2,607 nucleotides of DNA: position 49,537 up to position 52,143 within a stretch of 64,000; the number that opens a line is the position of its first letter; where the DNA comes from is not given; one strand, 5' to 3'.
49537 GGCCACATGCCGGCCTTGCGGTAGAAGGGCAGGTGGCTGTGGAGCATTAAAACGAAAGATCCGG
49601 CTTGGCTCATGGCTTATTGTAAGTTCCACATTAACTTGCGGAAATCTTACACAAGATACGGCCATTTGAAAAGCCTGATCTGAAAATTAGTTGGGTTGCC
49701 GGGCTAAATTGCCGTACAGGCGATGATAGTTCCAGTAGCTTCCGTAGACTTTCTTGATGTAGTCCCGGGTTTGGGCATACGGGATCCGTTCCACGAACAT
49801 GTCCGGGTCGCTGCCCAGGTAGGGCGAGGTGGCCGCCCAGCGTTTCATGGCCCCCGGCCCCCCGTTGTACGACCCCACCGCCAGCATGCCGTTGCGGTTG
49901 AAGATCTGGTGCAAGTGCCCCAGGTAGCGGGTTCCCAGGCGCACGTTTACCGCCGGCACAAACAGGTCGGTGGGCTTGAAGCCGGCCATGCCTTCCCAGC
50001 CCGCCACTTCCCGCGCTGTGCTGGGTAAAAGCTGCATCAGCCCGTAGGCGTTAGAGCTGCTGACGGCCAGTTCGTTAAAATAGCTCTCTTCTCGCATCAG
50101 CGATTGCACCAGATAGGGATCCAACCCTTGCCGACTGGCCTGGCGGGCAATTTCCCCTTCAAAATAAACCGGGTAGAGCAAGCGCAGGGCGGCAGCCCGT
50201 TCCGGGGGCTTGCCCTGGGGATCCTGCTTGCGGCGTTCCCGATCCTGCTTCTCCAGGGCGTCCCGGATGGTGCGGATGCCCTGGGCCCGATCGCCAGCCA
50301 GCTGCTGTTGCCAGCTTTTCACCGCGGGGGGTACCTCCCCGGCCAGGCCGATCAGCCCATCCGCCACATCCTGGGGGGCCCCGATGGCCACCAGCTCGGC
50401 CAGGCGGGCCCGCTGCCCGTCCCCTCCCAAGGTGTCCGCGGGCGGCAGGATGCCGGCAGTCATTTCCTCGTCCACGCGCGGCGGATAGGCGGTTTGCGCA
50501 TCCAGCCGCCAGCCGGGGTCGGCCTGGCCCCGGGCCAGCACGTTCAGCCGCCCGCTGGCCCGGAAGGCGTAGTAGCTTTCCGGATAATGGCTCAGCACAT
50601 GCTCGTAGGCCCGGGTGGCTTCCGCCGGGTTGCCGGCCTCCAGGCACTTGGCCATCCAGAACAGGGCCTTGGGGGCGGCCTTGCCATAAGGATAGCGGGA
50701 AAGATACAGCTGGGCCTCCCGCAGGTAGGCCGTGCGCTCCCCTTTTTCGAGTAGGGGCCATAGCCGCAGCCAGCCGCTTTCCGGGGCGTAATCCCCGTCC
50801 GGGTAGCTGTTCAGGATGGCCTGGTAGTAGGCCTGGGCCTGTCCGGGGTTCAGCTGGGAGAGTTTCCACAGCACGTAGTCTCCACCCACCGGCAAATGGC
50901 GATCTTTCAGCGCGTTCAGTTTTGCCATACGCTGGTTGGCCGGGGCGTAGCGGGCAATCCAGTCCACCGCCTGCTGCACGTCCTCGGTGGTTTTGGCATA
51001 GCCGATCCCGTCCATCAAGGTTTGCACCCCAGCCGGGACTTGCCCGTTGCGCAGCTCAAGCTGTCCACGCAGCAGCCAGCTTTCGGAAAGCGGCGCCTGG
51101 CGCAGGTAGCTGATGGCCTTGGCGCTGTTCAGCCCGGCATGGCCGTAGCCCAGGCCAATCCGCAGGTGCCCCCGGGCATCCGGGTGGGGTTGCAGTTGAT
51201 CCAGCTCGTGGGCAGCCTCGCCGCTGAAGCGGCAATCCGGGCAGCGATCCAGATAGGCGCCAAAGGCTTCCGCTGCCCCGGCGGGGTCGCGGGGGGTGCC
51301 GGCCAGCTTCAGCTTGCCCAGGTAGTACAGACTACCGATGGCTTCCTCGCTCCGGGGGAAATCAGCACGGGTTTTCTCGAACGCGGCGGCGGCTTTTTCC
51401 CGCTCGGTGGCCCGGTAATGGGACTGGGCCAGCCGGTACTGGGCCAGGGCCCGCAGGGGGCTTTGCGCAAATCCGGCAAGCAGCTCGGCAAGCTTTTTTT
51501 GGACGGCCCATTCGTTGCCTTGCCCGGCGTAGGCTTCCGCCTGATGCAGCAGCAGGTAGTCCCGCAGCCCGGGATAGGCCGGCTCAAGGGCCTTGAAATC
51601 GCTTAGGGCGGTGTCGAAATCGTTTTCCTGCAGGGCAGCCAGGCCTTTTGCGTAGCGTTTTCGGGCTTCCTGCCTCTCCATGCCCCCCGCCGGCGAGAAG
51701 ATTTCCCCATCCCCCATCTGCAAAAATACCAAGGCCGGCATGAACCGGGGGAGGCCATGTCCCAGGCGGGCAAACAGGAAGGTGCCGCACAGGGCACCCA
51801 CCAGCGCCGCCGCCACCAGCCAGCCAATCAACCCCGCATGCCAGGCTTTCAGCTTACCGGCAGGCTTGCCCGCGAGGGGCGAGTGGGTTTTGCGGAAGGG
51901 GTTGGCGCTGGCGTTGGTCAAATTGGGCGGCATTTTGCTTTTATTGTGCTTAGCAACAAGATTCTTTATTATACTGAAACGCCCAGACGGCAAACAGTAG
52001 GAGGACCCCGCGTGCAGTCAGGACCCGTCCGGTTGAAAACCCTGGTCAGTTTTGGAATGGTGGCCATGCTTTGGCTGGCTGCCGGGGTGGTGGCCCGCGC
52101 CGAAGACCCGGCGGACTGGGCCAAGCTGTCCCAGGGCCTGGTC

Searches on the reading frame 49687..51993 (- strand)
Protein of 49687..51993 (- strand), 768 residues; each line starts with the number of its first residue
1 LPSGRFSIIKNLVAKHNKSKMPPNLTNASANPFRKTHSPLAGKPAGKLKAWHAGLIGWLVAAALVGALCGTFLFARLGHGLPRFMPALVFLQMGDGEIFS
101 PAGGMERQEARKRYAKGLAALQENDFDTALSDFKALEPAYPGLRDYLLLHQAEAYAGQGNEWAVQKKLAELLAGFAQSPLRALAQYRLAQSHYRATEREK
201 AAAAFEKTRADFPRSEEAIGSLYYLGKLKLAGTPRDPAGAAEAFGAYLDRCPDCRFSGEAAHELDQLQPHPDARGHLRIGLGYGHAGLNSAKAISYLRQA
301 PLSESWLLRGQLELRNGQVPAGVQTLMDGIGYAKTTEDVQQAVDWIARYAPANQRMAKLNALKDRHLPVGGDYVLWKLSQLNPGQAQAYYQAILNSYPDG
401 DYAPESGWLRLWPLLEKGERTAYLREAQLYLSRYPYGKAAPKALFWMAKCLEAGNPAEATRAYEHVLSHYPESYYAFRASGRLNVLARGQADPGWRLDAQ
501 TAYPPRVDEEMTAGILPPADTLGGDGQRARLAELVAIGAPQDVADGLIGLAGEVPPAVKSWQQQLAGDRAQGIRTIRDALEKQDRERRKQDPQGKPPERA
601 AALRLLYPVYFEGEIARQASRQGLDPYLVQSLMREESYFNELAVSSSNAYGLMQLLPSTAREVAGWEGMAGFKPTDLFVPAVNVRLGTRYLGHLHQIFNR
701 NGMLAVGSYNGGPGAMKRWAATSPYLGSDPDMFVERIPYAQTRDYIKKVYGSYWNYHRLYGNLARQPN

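Call 32: search_protein_families(library=pfam, proteins=[window:49687-51993:-], max_evalue=0.01)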
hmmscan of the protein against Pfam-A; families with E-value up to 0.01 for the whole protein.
window:49687-51993:- (768 aa): 5 families
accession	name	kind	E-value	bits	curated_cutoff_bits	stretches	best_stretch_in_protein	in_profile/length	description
PF01464.25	SLT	-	1e-24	86.8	21.3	1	617-722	5-107/117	Transglycosylase SLT domain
PF13174.12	TPR_6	-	1.4e-12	47.8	26.3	2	443-473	2-33/33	Tetratricopeptide repeat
PF13525.12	YfiO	-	4.2e-10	40.2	25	0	163-267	23-136/203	Outer membrane lipoprotein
PF13428.12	TPR_14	-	9.2e-05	23.2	23.5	0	450-482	11-43/44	Tetratricopeptide repeat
PF07719.23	TPR_2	-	0.00016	22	27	0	182-208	1-27/34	Tetratricopeptide repeat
